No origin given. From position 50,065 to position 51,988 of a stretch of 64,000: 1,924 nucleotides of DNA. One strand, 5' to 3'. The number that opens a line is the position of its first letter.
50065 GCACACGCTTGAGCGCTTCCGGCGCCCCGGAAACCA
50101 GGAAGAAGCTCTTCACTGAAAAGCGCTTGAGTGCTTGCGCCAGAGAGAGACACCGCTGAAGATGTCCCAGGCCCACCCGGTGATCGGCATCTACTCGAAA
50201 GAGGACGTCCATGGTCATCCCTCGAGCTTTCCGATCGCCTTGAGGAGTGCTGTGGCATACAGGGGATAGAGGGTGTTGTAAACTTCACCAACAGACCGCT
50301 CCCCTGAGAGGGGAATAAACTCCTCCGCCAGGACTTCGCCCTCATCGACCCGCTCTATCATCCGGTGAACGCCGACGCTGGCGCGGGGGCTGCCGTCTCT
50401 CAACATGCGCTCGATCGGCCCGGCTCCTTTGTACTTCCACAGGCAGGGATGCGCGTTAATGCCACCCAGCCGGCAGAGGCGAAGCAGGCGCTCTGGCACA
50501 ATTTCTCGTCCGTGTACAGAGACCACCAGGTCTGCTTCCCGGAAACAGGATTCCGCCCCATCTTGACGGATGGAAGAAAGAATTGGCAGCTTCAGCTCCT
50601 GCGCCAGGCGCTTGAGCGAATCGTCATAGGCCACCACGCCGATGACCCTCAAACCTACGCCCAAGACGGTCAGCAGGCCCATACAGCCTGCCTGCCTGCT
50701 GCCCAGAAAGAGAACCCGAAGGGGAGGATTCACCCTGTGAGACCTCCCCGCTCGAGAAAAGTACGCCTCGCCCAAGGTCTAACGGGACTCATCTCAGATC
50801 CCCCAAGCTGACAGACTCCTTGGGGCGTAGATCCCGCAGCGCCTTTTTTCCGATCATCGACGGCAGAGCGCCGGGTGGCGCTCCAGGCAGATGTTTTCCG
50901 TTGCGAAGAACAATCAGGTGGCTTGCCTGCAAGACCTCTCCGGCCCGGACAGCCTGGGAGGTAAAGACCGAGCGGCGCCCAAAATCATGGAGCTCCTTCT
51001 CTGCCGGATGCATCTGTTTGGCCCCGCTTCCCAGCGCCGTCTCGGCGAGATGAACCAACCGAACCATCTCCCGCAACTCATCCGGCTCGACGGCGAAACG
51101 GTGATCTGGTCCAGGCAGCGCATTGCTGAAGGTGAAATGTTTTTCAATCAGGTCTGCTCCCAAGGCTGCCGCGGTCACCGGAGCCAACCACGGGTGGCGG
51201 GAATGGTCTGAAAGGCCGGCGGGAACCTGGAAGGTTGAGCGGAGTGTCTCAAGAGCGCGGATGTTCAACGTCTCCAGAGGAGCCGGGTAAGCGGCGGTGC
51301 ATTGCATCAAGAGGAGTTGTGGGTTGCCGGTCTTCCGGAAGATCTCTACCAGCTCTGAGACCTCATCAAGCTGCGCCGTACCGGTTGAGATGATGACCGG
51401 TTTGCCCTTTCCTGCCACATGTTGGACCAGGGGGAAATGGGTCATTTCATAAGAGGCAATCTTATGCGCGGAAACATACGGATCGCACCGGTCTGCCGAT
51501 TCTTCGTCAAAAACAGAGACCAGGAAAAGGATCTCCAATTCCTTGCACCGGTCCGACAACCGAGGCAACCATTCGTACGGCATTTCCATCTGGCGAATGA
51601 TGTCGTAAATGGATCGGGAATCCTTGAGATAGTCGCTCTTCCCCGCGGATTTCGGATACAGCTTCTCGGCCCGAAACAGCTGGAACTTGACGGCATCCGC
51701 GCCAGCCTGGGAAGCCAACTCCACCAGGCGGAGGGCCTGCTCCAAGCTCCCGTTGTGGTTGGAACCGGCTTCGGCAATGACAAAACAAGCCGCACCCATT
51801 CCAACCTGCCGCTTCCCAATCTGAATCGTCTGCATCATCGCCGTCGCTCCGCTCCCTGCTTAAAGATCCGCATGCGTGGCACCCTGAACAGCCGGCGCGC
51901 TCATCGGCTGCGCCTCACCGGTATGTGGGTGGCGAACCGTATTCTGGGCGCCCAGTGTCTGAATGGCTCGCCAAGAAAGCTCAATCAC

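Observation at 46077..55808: Pseudaminic-acid-like core with substitutions: formyltransferase in place of PseH, CyTase-aminotransferase fusion beside a Gfo/Idh/MocA oxidoreductase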

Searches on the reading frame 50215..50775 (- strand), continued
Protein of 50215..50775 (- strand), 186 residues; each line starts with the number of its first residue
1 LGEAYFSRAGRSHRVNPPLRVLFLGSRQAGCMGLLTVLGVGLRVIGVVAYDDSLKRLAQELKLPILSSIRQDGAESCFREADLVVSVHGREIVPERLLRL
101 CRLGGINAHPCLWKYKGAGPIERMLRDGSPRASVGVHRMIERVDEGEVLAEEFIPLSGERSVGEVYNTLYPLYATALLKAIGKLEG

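Call 74: search_protein_representatives(alignment_id=A2)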
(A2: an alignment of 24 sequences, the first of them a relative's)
Query: 24 sequences, 174 profile positions. Proteins with E-value up to 0.001 (for the whole library): 22825; up to 1e-10: 2884; up to 1e-30: 99. The best 150 are listed.
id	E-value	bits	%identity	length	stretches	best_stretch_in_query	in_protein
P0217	3.4e-74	264.6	-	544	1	5-170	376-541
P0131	3.0e-73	261.6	-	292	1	4-171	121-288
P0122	2.3e-72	258.7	-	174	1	4-171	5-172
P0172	2.1e-65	236.1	-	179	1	2-168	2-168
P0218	2.5e-65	235.8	-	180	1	4-171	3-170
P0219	5.0e-65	234.8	-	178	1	3-169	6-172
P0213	7.5e-61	221.2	-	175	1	4-172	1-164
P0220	1.6e-59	216.9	-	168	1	4-169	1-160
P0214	2.7e-58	212.9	-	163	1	4-167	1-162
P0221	7.1e-58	211.5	-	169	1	4-169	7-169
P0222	2.0e-57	210.1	-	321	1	4-172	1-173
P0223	7.2e-57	208.2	-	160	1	4-168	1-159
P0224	1.0e-56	207.8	-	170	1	4-169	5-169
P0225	2.0e-55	203.6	-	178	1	3-172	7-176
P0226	9.4e-55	201.4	-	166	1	4-169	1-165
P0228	1.3e-54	200.9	-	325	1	3-171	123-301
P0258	5.3e-45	169.6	-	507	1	3-172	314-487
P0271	7.0e-42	159.4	-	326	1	4-171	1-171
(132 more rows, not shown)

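Call 75: search_protein_families(library=ncbifam, proteins=[P0217, P0258, P0222, P0271, P0228, P0131], max_evalue=0.00001)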
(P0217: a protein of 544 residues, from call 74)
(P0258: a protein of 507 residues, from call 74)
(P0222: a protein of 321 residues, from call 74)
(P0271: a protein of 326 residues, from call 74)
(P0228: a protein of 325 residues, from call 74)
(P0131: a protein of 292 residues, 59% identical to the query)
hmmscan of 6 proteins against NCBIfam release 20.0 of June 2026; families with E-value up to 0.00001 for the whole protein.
P0217 (544 aa): 6 families
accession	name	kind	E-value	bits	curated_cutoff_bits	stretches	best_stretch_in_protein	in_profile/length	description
TIGR03590.1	PseG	equivalog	6.5e-72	242.5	153.55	1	9-286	3-278/280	UDP-2,4-diacetamido-2,4,6-trideoxy-beta-L-altropyranose hydrolase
TIGR01133.1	murG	equivalog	2e-14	53.3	250.25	1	191-342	200-350/353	undecaprenyldiphospho-muramoylpentapeptide beta-N-acetylglucosaminyltransferase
NF005998.1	PRK08125.1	equivalog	6.8e-13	47.9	777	1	384-526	10-166/649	bifunctional UDP-4-amino-4-deoxy-L-arabinose formyltransferase/UDP-glucuronic acid oxidase ArnA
TIGR00460.1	fmt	equivalog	2.3e-12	46.7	201.5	1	408-539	47-183/315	methionyl-tRNA formyltransferase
NF005414.0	PRK06988.1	equivalog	6.2e-12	45.1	316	1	409-524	46-166/311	formyltransferase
TIGR00639.1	PurN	equivalog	6.1e-08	32.4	150.1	1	436-540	79-184/192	phosphoribosylglycinamide formyltransferase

P0258 (507 aa): 9 families
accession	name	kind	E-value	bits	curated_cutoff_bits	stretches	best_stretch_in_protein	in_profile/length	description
NF009905.0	PRK13368.1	subfamily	2.1e-20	73.1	255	1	41-154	5-116/243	3-deoxy-manno-octulosonate cytidylyltransferase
NF003952.0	PRK05450.1-5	subfamily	1.4e-17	63.7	193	1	41-156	5-120/250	3-deoxy-manno-octulosonate cytidylyltransferase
NF003948.0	PRK05450.1-1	equivalog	2e-13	50.1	281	1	41-160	8-128/248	3-deoxy-manno-octulosonate cytidylyltransferase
NF003950.0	PRK05450.1-3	subfamily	2.2e-12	46.9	234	1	40-154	4-119/248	3-deoxy-manno-octulosonate cytidylyltransferase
TIGR00460.1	fmt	equivalog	2.1e-11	43.5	201.5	1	373-455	75-158/315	methionyl-tRNA formyltransferase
TIGR00466.1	kdsB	equivalog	7e-10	38.7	155.2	1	41-160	5-124/241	3-deoxy-manno-octulosonate cytidylyltransferase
TIGR00639.1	PurN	equivalog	5e-08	32.7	150.1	1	377-449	79-152/192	phosphoribosylglycinamide formyltransferase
NF001457.0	PRK00317.1-3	equivalog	9.9e-08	31.7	164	1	54-153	18-114/200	molybdenum cofactor guanylyltransferase MobA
NF005998.1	PRK08125.1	equivalog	1.1e-06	27.4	777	1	373-453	71-152/649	bifunctional UDP-4-amino-4-deoxy-L-arabinose formyltransferase/UDP-glucuronic acid oxidase ArnA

P0222 (321 aa): 10 families
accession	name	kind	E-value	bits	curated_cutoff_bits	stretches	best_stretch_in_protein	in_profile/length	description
NF005414.0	PRK06988.1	equivalog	3.7e-18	65.5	316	1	1-170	3-182/311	formyltransferase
TIGR00460.1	fmt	equivalog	8.8e-18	64.5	201.5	1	43-172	56-186/315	methionyl-tRNA formyltransferase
NF005998.1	PRK08125.1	equivalog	3.2e-16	58.9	777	1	37-174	46-184/649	bifunctional UDP-4-amino-4-deoxy-L-arabinose formyltransferase/UDP-glucuronic acid oxidase ArnA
TIGR03585.1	PseH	equivalog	3.3e-13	50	93.1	1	183-316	3-139/156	UDP-4-amino-4,6-dideoxy-N-acetyl-beta-L-altrosamine N-acetyltransferase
NF040503.1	resist_ArsN1a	equivalog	1.1e-08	35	170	1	252-316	75-139/159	arsinothricin resistance N-acetyltransferase ArsN1 family A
TIGR00639.1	PurN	equivalog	2.8e-08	33.5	150.1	1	57-137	70-151/192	phosphoribosylglycinamide formyltransferase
TIGR01575.1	rimI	equivalog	3.7e-08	33.6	86.4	1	205-314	10-116/132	ribosomal protein S18-alanine N-acetyltransferase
NF058543.1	ActPatMycb56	equivalog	4.3e-07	29.1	460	1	246-309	210-273/317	acetyltransferase Pat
NF011709.0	PRK15130.1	equivalog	7e-07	29.2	218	1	179-311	5-141/186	spermidine N1-acetyltransferase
NF005755.0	PRK07579.1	equivalog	4.4e-06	26.7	238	1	67-172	66-169/245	dTDP-4-amino-4,6-dideoxyglucose formyltransferase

P0271 (326 aa): 8 families
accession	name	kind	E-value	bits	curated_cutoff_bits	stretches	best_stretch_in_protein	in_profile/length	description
NF005755.0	PRK07579.1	equivalog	2.2e-13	50.6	238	1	51-177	51-175/245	dTDP-4-amino-4,6-dideoxyglucose formyltransferase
TIGR03585.1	PseH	equivalog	6.9e-11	42.5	93.1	1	179-315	4-141/156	UDP-4-amino-4,6-dideoxy-N-acetyl-beta-L-altrosamine N-acetyltransferase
TIGR00460.1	fmt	equivalog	2.2e-09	36.9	201.5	1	64-175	78-190/315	methionyl-tRNA formyltransferase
TIGR00639.1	PurN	equivalog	9e-09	35.1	150.1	1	50-148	64-167/192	phosphoribosylglycinamide formyltransferase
TIGR01575.1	rimI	equivalog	4.1e-07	30.2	86.4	1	216-309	22-114/132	ribosomal protein S18-alanine N-acetyltransferase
NF005998.1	PRK08125.1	equivalog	4e-06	25.5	777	1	43-174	52-185/649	bifunctional UDP-4-amino-4-deoxy-L-arabinose formyltransferase/UDP-glucuronic acid oxidase ArnA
TIGR00655.1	PurU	equivalog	5.5e-06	26.2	285.95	1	57-141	151-239/280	formyltetrahydrofolate deformylase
NF005414.0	PRK06988.1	equivalog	8.8e-06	24.9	316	0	36-180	47-193/311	formyltransferase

P0228 (325 aa): 10 families
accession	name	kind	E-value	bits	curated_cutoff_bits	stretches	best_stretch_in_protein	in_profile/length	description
NF005998.1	PRK08125.1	equivalog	2.1e-22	79.3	777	1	124-309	1-190/649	bifunctional UDP-4-amino-4-deoxy-L-arabinose formyltransferase/UDP-glucuronic acid oxidase ArnA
TIGR00460.1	fmt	equivalog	1.6e-20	73.5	201.5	1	167-318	51-203/315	methionyl-tRNA formyltransferase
NF005414.0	PRK06988.1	equivalog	2e-20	73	316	1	124-299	3-182/311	formyltransferase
TIGR00639.1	PurN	equivalog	4.1e-12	46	150.1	1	185-284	69-169/192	phosphoribosylglycinamide formyltransferase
TIGR01575.1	rimI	equivalog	1.3e-11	44.8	86.4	1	21-117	23-122/132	ribosomal protein S18-alanine N-acetyltransferase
NF005755.0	PRK07579.1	equivalog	2.2e-08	34.2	238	1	196-306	66-174/245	dTDP-4-amino-4,6-dideoxyglucose formyltransferase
TIGR00655.1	PurU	equivalog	3.3e-07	30.2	285.95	1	184-282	149-248/280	formyltetrahydrofolate deformylase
TIGR03585.1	PseH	equivalog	1.5e-06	28.4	93.1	1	9-117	30-143/156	UDP-4-amino-4,6-dideoxy-N-acetyl-beta-L-altrosamine N-acetyltransferase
NF004684.0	PRK06027.1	subfamily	1.5e-06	28.2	223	1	184-283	154-254/286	formyltetrahydrofolate deformylase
NF007025.1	PRK09491.1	equivalog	4e-06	26.8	173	1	54-117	64-129/145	ribosomal protein S18-alanine N-acetyltransferase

P0131 (292 aa): 6 families
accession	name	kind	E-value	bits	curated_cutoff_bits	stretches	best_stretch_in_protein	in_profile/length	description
TIGR00460.1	fmt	equivalog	1.1e-14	54.3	201.5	1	154-287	47-185/315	methionyl-tRNA formyltransferase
NF005998.1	PRK08125.1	equivalog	4.7e-14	51.7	777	1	124-283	5-177/649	bifunctional UDP-4-amino-4-deoxy-L-arabinose formyltransferase/UDP-glucuronic acid oxidase ArnA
NF005414.0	PRK06988.1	equivalog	1.7e-12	47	316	1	155-283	46-179/311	formyltransferase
TIGR03590.1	PseG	equivalog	3.5e-07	30.1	153.55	1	1-45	236-280/280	UDP-2,4-diacetamido-2,4,6-trideoxy-beta-L-altropyranose hydrolase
NF005755.0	PRK07579.1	equivalog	6.7e-07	29.4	238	1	175-272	58-153/245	dTDP-4-amino-4,6-dideoxyglucose formyltransferase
TIGR01133.1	murG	equivalog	5.7e-06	25.6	250.25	1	1-84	249-335/353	undecaprenyldiphospho-muramoylpentapeptide beta-N-acetylglucosaminyltransferase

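Call 76: predict_structure(alignment_id=A2)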
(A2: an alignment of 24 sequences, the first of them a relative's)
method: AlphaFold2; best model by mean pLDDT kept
length: 172 residues; sequences in the alignment: 24
mean_pLDDT: 96.3   pTM: 0.91
mean pLDDT of the five models: 96.3, 96.3, 96.1, 95.8, 95.6
residues with pLDDT >= 90: 163; 70-90: 8; 50-70: 1; < 50: 0
segments of 3 or more residues with pLDDT < 50: none
pLDDT, mean of each block of 10 residues (from residue 1): 90 97 97 97 98 94 98 94 97 98 96 97 95 98 97 98 97 86
secondary structure, 60 per line:
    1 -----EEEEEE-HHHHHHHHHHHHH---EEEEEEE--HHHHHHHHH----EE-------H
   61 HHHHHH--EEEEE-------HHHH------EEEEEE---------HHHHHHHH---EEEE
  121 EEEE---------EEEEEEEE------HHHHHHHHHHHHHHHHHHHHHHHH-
elements in order: E6-11 H13-25 E29-35 H38-46 H60-66 E69-73 H81-84 E91-96 H106-113 E117-124 E134-141 H148-171

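Call 78: fold_search(model_id=the predicted structure, library=pdb)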
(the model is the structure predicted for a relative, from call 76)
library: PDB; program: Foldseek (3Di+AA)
matches with E <= 10: 1769; with E <= 0.001: 166
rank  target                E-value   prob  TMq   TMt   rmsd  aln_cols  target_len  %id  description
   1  21ak_C                3.9e-15  1.00  0.81  0.53   2.9       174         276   22  Cryo-EM structure of the E. coli ArnA hexamer (released 2026-03-25)
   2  3tqq                  5.4e-15  1.00  0.90  0.52   2.1       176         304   28  Structure of the methionyl-tRNA formyltransferase (fmt) from Coxiella burnetii (released 2011-09-28)
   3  1fmt_A                7.0e-15  1.00  0.87  0.50   2.6       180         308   30  METHIONYL-TRNAFMET FORMYLTRANSFERASE FROM ESCHERICHIA COLI (released 1998-01-28)
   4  21ak_B                9.0e-15  1.00  0.78  0.51   3.2       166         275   22  Cryo-EM structure of the E. coli ArnA hexamer (released 2026-03-25)
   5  1fmt_B                1.0e-14  1.00  0.89  0.51   2.2       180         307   30  METHIONYL-TRNAFMET FORMYLTRANSFERASE FROM ESCHERICHIA COLI (released 1998-01-28)
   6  2fmt_A                1.2e-14  1.00  0.90  0.51   2.1       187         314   29  METHIONYL-TRNAFMET FORMYLTRANSFERASE COMPLEXED WITH FORMYL-METHIONYL-TRNAFMET (released 1999-07-29)
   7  5uai_A                1.3e-14  1.00  0.87  0.49   3.4       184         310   29  Crystal structure of Methionyl-tRNA formyltransferase from Pseudomonas aeruginosa (released 2017-01-18)
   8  5j63_C                1.6e-14  1.00  0.88  0.54   2.0       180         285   21  Crystal Structure of the N-terminal N-formyltransferase Domain (residues 1-306) of Escherichia coli Arna in Complex wi (released 2016-05-25)
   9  21ak_A                1.9e-14  1.00  0.81  0.53   2.9       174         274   21  Cryo-EM structure of the E. coli ArnA hexamer (released 2026-03-25)
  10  2bln_A                2.0e-14  1.00  0.88  0.52   2.0       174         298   21  N-terminal formyltransferase domain of ArnA in complex with N-5- formyltetrahydrofolate and UMP (released 2005-04-08)
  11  5uai_B                2.2e-14  1.00  0.88  0.50   3.5       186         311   29  Crystal structure of Methionyl-tRNA formyltransferase from Pseudomonas aeruginosa (released 2017-01-18)
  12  4iqf_B                3.3e-14  1.00  0.89  0.50   1.9       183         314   24  Crystal Structure of Methyionyl-tRNA Formyltransferase from Bacillus anthracis (released 2013-01-23)
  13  1yrw                  3.3e-14  1.00  0.86  0.52   2.3       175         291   23  Crystal Structure of E.coli ArnA Transformylase Domain (released 2005-04-12)
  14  5j63_D                7.7e-14  1.00  0.87  0.51   2.1       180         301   21  Crystal Structure of the N-terminal N-formyltransferase Domain (residues 1-306) of Escherichia coli Arna in Complex wi (released 2016-05-25)
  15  5j63_A                8.8e-14  1.00  0.88  0.52   2.0       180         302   21  Crystal Structure of the N-terminal N-formyltransferase Domain (residues 1-306) of Escherichia coli Arna in Complex wi (released 2016-05-25)
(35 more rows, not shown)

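Call 90: search_protein_families(library=pfam, proteins=[L137:15252-15794:+, L137:9576-11096:+], max_evalue=0.001)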
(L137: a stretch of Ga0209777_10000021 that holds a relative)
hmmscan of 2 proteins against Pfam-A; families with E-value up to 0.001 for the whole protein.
L137:15252-15794:+ (180 aa): 4 families
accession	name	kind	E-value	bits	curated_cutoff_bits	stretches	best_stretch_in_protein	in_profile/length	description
PF08241.18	Methyltransf_11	-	9.1e-07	29.9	21.2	1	35-80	47-92/95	Methyltransferase domain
PF13489.12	Methyltransf_23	-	5.3e-05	23.5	27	1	4-97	23-128/164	Methyltransferase domain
PF08242.18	Methyltransf_12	-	0.00053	21.1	30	0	35-80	49-97/98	Methyltransferase domain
PF13847.12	Methyltransf_31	-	0.00071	19.7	27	0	38-79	62-105/145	Methyltransferase domain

L137:9576-11096:+ (506 aa): 3 families
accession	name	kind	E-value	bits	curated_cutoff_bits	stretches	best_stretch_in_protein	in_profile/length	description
PF04055.27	Radical_SAM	-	5.6e-23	82.4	29.5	1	196-356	3-164/166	Radical SAM superfamily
PF02310.24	B12-binding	-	1.2e-21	77.2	32.1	1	21-126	15-120/121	B12 binding domain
PF19864.5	Radical_SAM_N2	-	0.00061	19.7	29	0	89-135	85-130/151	Radical SAM proteins, N-terminal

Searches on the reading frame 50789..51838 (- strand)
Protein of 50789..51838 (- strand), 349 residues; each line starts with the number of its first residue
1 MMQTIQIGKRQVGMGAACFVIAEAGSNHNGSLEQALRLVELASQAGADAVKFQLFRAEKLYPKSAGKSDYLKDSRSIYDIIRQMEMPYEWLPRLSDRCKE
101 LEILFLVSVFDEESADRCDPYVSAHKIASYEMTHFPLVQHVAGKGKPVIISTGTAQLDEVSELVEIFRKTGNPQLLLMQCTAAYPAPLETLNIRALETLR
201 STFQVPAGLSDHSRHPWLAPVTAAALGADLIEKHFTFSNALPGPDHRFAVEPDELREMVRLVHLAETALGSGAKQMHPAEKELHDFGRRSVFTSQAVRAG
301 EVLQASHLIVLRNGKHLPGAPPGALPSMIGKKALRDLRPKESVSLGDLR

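Call 3: search_protein_families(library=pfam, proteins=[window:50789-51838:-])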
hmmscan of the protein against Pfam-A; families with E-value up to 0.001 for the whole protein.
window:50789-51838:- (349 aa): 2 families
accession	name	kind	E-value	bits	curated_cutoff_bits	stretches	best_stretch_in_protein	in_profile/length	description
PF03102.20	NeuB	-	9.4e-79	264.7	22.1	1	38-274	1-241/241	NeuB family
PF08666.17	SAF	-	7.6e-06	26.8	21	1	288-348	1-62/63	SAF domain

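Call 4: search_protein_families(library=ncbifam, proteins=[window:50789-51838:-])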
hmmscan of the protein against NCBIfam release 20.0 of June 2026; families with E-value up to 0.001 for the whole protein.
window:50789-51838:- (349 aa): 5 families
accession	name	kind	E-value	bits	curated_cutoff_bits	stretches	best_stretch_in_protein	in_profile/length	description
TIGR03569.1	NeuB_NnaB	equivalog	3.8e-94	315.4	399.65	1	18-341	1-327/329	N-acetylneuraminate synthase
TIGR03586.1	PseI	equivalog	7.5e-83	278.4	340.25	1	18-339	2-323/327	pseudaminic acid synthase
TIGR01361.1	DAHP_synth_Bsub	equivalog_domain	9.4e-06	25.2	267.75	1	99-260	86-255/260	3-deoxy-7-phosphoheptulonate synthase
NF006421.0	PRK08673.1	subfamily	8.7e-05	21.9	335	1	95-268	151-332/338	3-deoxy-7-phosphoheptulonate synthase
NF009239.0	PRK12595.1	equivalog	0.0003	19.9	279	1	94-229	174-317/360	bifunctional 3-deoxy-7-phosphoheptulonate synthase/chorismate mutase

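Call 60: search_solved_structures(query=window:50789-51838:-, max_evalue=1e-10)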
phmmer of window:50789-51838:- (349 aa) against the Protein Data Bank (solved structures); distinct sequences matched with E-value up to 1e-10: 8.
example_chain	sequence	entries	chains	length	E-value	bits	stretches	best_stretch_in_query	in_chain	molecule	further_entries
1vli_A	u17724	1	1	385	1.3e-78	267.9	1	2-339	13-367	Spore coat polysaccharide biosynthesis protein spsE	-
8h2c_A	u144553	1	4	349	1e-58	202.6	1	16-348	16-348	Pseudaminic acid synthase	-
2wqp_A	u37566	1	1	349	1.9e-43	152.4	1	5-315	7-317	POLYSIALIC ACID CAPSULE BIOSYNTHESIS PROTEIN SIAC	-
1xuu_A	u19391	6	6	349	4.8e-43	151.1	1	5-315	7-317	polysialic acid capsule biosynthesis protein SiaC | N-acetylneuraminate synthase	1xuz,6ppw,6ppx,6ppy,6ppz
4ipj_A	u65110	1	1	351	1.1e-42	149.9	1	5-315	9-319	Polysialic acid capsule biosynthesis protein SiaC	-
4ipi_A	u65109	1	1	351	2.2e-42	148.9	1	5-314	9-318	Polysialic acid capsule biosynthesis protein SiaC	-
6ncs_A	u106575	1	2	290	2e-40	142.4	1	1-284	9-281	N-acetylneuraminic acid (Sialic acid) synthetase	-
3g8r_A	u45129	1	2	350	1.5e-22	83.7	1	21-307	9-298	Probable spore coat polysaccharide biosynthesis protein E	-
